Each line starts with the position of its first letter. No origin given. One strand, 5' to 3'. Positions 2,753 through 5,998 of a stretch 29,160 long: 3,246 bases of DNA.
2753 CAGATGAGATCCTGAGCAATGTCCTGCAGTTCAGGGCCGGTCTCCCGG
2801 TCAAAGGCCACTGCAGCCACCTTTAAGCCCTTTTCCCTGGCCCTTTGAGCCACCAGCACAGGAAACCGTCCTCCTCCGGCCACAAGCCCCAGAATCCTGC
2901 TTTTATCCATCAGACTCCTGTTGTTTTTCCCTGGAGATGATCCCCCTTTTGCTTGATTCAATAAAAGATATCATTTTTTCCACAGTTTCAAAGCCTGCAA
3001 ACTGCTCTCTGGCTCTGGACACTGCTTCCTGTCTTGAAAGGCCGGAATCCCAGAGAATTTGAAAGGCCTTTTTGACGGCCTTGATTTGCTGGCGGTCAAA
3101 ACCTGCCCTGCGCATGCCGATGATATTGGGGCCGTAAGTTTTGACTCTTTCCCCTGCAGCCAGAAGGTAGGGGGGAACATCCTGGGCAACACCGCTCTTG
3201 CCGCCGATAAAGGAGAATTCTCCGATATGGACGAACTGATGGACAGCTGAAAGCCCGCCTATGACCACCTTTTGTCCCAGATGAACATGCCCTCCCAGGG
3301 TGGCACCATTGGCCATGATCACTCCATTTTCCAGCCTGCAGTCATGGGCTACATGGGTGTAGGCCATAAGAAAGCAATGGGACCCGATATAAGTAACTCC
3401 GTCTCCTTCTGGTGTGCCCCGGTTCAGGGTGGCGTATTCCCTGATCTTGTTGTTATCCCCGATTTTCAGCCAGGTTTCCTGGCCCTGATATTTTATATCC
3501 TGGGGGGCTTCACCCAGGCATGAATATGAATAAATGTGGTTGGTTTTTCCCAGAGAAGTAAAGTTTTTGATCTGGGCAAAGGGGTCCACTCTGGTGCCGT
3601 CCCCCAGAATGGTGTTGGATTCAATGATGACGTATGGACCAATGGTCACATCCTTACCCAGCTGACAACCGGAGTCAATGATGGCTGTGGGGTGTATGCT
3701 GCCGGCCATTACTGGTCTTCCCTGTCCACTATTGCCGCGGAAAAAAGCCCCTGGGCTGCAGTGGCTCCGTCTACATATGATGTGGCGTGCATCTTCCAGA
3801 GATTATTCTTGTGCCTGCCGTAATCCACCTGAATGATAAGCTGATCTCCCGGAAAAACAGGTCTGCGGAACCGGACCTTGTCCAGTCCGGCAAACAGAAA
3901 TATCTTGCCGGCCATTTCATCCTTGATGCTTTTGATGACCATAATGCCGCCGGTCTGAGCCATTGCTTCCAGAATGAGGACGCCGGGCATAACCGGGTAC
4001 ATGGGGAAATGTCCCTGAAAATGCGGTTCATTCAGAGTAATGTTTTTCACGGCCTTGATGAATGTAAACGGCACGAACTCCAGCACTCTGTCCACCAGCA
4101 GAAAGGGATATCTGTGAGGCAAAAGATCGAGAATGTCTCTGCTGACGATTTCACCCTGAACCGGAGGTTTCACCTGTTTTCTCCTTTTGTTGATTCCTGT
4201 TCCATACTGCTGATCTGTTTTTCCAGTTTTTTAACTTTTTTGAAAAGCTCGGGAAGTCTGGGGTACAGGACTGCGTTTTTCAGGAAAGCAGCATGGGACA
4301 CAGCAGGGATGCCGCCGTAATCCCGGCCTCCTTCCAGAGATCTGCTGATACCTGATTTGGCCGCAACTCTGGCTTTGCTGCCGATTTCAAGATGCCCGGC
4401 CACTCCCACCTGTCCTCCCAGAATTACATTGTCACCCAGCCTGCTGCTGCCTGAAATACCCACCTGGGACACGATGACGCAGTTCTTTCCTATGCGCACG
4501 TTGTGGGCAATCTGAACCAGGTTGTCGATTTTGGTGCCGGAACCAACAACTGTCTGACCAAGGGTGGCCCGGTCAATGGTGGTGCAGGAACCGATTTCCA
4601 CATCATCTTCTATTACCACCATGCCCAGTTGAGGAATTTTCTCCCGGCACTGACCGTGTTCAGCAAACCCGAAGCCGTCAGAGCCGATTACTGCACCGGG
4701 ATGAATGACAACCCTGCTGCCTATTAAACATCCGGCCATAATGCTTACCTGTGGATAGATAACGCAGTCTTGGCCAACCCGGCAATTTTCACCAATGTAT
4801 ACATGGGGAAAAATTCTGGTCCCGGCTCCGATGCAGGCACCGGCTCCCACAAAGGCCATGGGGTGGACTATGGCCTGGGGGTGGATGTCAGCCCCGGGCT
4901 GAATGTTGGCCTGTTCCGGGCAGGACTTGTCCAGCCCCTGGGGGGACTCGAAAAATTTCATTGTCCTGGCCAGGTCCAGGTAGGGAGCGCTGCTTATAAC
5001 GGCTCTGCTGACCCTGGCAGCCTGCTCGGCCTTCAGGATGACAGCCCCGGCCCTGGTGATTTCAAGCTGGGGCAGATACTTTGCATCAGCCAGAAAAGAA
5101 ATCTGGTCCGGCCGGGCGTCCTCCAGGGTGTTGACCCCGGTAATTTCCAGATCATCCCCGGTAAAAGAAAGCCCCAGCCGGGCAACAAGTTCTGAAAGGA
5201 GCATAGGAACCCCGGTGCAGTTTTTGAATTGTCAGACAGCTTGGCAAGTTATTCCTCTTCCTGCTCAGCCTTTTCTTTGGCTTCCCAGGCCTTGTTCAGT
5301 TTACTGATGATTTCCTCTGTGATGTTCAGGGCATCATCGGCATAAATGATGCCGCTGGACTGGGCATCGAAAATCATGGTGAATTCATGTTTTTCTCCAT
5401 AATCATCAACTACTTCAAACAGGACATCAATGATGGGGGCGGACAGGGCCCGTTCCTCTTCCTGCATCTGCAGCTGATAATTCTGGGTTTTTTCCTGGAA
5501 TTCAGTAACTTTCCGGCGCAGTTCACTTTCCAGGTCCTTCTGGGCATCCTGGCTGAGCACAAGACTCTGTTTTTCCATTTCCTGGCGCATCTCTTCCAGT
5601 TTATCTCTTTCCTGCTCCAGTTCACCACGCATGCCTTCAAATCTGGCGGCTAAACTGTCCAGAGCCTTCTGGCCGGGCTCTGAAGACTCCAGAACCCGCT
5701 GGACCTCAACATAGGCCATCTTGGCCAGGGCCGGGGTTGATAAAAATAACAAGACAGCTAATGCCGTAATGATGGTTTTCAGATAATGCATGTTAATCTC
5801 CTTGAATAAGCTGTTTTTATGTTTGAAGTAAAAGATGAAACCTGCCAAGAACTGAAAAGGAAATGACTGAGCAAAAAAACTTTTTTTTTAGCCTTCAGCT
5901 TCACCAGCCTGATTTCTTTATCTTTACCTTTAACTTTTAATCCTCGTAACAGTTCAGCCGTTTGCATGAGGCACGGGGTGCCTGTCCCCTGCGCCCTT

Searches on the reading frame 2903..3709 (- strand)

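Call 18: search_protein_families(library=pfam, proteins=[window:2903-3709:-], max_evalue=0.001)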
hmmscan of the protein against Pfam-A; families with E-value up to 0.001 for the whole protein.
window:2903-3709:- (268 aa): 4 families
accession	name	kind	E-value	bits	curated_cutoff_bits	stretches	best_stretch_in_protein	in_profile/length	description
PF00132.30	Hexapep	-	1.1e-28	98.2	27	2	106-140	2-36/36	Bacterial transferase hexapeptide (six repeats)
PF13720.11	Acetyltransf_11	-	2.4e-26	92.4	24.5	1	177-258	1-82/82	Udp N-acetylglucosamine O-acyltransferase; Domain 2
PF25084.1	LbH_EIF2B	-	1.7e-06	28.4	54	0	110-158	54-101/105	EIF2B subunit epsilon LbH domain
PF25087.1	GMPPB_C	-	0.00014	21.9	39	0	5-39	7-41/110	GMPPB C-terminal domain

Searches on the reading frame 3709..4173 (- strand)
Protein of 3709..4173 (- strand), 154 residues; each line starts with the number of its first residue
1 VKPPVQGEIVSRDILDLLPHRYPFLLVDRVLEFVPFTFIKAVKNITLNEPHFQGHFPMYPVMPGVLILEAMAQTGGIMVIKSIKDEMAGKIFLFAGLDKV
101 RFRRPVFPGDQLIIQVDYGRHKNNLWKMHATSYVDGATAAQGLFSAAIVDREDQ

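Call 18: search_protein_families(library=pfam, proteins=[window:3709-4173:-], max_evalue=0.001)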
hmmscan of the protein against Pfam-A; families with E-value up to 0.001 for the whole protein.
window:3709-4173:- (154 aa): 4 families
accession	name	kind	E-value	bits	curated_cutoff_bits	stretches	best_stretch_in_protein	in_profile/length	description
PF07977.19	FabA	-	5.1e-34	117.3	23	1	18-141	1-136/138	FabA-like domain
PF22818.2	ApeI-like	-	0.00011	22.9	28.5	1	51-129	28-96/119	ApeI dehydratase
PF13279.12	4HBT_2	-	0.0002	22.2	25.5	1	90-152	43-107/122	Thioesterase-like superfamily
PF01575.25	MaoC_dehydratas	-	0.00067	19.7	27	0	81-120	64-103/123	MaoC like domain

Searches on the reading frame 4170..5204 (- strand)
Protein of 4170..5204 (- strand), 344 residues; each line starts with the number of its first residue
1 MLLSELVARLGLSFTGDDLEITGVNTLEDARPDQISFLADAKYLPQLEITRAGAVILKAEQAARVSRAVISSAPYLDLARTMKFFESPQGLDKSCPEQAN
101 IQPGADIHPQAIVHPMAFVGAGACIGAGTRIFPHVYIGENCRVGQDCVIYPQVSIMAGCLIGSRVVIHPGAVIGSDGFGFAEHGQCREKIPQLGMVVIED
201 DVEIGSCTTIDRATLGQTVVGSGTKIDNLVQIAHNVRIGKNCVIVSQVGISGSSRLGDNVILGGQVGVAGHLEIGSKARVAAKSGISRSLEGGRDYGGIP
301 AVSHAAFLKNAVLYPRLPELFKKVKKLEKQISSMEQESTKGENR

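Call 18: search_protein_families(library=pfam, proteins=[window:4170-5204:-], max_evalue=0.001)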
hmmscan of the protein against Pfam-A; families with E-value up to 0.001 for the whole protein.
window:4170-5204:- (344 aa): 5 families
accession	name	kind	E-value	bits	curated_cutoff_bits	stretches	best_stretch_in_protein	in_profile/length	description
PF00132.30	Hexapep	-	4.7e-28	96.1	27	4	140-174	1-35/36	Bacterial transferase hexapeptide (six repeats)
PF04613.19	LpxD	-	2.6e-19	69.2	30.8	1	18-83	1-69/70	UDP-3-O-[3-hydroxymyristoyl] glucosamine N-acyltransferase, LpxD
PF25084.1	LbH_EIF2B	-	2.5e-11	44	54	1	106-168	11-71/105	EIF2B subunit epsilon LbH domain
PF21711.3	DCTN5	-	1.2e-05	25.5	40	0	123-186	96-160/182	Dynactin subunit 5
PF24894.1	Hexapep_GlmU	-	0.001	19.6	23.3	0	131-176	37-86/104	GlmU-like, C-terminal hexapeptide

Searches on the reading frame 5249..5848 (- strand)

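Call 18: search_protein_families(library=pfam, proteins=[window:5249-5848:-], max_evalue=0.001)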
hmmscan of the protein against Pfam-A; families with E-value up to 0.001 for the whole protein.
window:5249-5848:- (199 aa): 1 family
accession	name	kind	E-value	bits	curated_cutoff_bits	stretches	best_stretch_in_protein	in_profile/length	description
PF03938.19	OmpH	-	2.3e-30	106.1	32.4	1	43-184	1-141/141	Outer membrane protein (OmpH-like)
